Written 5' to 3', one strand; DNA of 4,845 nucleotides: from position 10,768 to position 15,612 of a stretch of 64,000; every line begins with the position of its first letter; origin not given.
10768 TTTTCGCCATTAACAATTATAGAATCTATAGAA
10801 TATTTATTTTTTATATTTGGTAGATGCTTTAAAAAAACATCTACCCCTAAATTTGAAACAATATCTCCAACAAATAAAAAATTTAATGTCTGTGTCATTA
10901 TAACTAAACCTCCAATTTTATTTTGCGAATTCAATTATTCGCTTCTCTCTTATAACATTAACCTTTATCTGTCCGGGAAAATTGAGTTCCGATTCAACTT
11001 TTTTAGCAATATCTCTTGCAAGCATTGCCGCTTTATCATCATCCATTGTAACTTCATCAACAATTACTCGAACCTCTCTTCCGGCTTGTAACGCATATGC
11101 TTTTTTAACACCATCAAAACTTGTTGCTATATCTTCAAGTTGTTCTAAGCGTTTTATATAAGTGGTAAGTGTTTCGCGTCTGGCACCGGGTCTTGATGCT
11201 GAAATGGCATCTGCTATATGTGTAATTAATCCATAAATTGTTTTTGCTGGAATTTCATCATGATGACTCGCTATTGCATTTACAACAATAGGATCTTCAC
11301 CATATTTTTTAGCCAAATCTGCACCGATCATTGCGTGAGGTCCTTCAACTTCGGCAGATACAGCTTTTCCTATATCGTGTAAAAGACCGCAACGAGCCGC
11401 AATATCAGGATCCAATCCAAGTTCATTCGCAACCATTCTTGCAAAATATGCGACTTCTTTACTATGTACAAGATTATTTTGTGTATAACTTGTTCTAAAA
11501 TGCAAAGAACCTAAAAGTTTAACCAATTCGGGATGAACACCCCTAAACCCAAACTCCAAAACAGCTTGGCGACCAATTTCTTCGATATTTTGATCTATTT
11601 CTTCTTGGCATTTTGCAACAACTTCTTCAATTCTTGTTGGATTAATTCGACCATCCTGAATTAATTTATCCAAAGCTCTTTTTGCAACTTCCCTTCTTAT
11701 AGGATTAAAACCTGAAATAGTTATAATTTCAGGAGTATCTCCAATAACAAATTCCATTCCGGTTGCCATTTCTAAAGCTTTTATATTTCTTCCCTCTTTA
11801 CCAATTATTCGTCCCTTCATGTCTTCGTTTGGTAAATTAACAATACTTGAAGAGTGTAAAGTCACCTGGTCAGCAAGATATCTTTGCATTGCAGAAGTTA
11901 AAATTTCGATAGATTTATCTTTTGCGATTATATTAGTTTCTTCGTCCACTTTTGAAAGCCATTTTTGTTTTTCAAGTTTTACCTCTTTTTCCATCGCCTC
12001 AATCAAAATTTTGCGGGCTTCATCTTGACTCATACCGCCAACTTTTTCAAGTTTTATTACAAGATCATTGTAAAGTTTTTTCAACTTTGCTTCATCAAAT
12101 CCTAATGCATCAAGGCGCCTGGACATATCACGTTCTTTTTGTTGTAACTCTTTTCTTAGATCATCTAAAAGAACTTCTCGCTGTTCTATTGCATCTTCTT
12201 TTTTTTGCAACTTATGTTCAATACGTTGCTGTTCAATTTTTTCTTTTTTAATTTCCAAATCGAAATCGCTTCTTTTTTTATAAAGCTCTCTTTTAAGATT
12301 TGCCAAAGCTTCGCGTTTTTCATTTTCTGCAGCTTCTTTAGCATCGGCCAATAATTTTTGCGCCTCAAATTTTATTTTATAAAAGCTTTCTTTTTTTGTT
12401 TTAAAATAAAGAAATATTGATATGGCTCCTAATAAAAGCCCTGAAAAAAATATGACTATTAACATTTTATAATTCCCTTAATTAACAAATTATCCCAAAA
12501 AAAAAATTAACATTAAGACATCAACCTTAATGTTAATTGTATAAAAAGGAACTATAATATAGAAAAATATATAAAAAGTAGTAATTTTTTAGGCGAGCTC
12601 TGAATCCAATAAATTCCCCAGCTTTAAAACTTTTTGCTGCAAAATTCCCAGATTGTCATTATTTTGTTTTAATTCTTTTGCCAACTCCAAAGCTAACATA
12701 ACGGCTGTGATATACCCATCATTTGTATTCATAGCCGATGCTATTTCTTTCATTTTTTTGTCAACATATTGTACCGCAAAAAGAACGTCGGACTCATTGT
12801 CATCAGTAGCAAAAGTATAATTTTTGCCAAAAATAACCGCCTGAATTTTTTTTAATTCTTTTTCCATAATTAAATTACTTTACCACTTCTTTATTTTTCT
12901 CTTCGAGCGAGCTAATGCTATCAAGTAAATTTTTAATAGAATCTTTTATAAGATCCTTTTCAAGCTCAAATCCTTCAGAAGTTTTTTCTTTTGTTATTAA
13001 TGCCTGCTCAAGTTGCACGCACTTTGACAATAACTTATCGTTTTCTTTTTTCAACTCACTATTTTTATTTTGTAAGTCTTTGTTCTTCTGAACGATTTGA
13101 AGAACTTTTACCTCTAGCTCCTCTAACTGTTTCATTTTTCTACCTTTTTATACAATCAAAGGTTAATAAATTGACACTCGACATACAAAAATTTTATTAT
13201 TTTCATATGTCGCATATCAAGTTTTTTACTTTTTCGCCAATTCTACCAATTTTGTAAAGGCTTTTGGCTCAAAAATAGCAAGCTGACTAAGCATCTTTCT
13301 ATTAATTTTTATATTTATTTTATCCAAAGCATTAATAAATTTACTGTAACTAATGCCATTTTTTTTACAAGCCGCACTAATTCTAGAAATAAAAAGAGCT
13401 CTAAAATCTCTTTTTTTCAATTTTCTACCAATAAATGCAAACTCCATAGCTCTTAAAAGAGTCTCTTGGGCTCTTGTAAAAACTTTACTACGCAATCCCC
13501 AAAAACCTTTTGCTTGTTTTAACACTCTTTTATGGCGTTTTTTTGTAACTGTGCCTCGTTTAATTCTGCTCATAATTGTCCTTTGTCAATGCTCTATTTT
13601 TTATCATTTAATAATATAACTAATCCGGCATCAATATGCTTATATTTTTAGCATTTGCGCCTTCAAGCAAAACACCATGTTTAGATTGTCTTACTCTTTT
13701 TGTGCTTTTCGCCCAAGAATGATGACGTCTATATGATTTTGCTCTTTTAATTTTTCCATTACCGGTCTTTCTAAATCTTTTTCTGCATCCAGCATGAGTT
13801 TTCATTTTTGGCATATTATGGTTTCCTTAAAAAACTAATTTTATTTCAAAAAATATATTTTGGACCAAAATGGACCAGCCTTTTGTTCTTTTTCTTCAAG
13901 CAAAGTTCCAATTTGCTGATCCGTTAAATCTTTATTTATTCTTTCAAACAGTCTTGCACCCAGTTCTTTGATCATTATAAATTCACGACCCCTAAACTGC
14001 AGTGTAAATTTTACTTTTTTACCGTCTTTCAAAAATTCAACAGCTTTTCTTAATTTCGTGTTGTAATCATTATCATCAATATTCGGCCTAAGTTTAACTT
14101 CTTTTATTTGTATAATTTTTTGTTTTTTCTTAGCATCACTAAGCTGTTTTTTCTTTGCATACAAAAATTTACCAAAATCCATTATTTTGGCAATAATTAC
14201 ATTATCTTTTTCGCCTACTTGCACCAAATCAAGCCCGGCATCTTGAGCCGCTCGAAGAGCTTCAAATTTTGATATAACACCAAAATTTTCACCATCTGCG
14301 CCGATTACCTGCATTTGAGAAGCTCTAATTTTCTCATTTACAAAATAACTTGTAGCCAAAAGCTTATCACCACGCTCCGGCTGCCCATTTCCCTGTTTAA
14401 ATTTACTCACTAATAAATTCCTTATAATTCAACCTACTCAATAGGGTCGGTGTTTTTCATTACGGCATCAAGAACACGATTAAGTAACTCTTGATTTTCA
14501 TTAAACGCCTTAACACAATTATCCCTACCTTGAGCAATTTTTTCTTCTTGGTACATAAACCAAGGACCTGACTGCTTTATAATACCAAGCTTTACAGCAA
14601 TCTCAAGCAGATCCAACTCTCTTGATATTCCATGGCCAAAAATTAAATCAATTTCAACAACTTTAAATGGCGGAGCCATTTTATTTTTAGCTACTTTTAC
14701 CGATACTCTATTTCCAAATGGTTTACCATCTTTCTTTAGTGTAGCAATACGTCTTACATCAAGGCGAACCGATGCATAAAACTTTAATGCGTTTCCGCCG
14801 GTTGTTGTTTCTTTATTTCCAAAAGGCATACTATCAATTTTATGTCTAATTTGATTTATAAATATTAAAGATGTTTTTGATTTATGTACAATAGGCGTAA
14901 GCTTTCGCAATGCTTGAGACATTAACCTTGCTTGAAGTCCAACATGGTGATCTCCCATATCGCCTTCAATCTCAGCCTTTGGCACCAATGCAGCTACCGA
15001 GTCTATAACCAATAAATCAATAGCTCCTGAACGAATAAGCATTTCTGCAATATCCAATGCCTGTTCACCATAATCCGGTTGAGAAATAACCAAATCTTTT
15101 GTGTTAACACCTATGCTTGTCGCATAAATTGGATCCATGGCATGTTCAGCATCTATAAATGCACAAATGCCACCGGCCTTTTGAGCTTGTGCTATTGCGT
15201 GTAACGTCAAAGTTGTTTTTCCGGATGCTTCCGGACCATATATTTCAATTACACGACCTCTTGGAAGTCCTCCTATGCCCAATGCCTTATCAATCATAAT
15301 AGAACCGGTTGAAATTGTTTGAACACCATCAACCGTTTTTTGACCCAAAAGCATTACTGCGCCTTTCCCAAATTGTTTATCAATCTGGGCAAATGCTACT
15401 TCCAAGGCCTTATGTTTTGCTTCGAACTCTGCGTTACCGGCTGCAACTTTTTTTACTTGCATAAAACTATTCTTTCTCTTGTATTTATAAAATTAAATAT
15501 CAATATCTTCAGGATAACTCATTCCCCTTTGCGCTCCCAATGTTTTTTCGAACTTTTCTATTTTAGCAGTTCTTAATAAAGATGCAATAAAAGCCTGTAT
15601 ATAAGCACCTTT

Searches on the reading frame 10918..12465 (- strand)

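Call 61: search_protein_families(library=pfam, proteins=[window:10918-12465:-])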
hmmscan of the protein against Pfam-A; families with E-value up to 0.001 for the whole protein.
window:10918-12465:- (515 aa): 4 families
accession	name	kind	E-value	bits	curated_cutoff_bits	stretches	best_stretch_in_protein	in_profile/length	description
PF12072.13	RNase_Y_N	-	4.4e-29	101.8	32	1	3-199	3-200/201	RNase Y N-terminal region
PF01966.28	HD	-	1.8e-19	70.6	22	1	333-423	3-115/116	HD domain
PF00013.35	KH_1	-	2.4e-08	34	21.5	1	210-265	5-64/66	KH domain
PF08668.18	HDOD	-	4.5e-07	30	22.9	1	330-371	94-136/196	HDOD domain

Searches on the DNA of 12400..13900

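Call 76: search_rna_families(source=window, start=12400, end=13900, threshold=evalue, max_evalue=1)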
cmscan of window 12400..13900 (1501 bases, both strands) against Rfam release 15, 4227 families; matches with E-value up to 1: 1.
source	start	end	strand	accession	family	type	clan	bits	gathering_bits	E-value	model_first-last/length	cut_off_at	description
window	13423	13544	-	RF01462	rli26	Gene; sRNA;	-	22.8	100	0.52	1-188/188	no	Listeria sRNA rli26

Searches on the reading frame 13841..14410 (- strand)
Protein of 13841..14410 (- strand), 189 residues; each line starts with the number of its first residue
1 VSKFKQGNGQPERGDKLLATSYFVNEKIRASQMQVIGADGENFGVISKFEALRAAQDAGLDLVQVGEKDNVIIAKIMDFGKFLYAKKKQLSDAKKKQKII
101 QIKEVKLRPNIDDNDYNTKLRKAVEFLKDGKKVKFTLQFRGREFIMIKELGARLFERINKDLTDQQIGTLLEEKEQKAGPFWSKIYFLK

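Call 61: search_protein_families(library=pfam, proteins=[window:13841-14410:-])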
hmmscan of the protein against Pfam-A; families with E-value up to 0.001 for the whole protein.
window:13841-14410:- (189 aa): 2 families
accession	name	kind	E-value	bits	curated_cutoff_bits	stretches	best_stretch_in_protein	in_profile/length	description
PF05198.21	IF3_N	-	1.3e-23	83.4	26.9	1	24-91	1-68/70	Translation initiation factor IF-3, N-terminal domain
PF00707.27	IF3_C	-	7.1e-23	80.8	34.8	1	100-165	1-65/86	Translation initiation factor IF-3, C-terminal domain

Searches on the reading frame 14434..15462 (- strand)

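Call 61: search_protein_families(library=pfam, proteins=[window:14434-15462:-])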
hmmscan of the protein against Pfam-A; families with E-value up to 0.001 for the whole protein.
window:14434-15462:- (342 aa): 6 families
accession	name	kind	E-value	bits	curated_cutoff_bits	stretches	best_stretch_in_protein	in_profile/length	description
PF00154.27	RecA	-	1.7e-130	434.6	27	1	18-280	1-262/262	recA bacterial DNA recombination protein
PF21096.2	RecA_C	-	5.9e-16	58.8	27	1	284-337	2-55/57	RecA C-terminal domain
PF08423.17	Rad51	-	5.4e-10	39.4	22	1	48-238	6-211/244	Rad51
PF06745.19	ATPase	-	6e-07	29.5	26.6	1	52-124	3-77/231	KaiC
PF01637.24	ATPase_2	-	0.00054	20.3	33.2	1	70-116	21-67/225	ATPase domain predominantly from Archaea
PF13481.12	AAA_25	-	0.00068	19.7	27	0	64-91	28-55/195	AAA domain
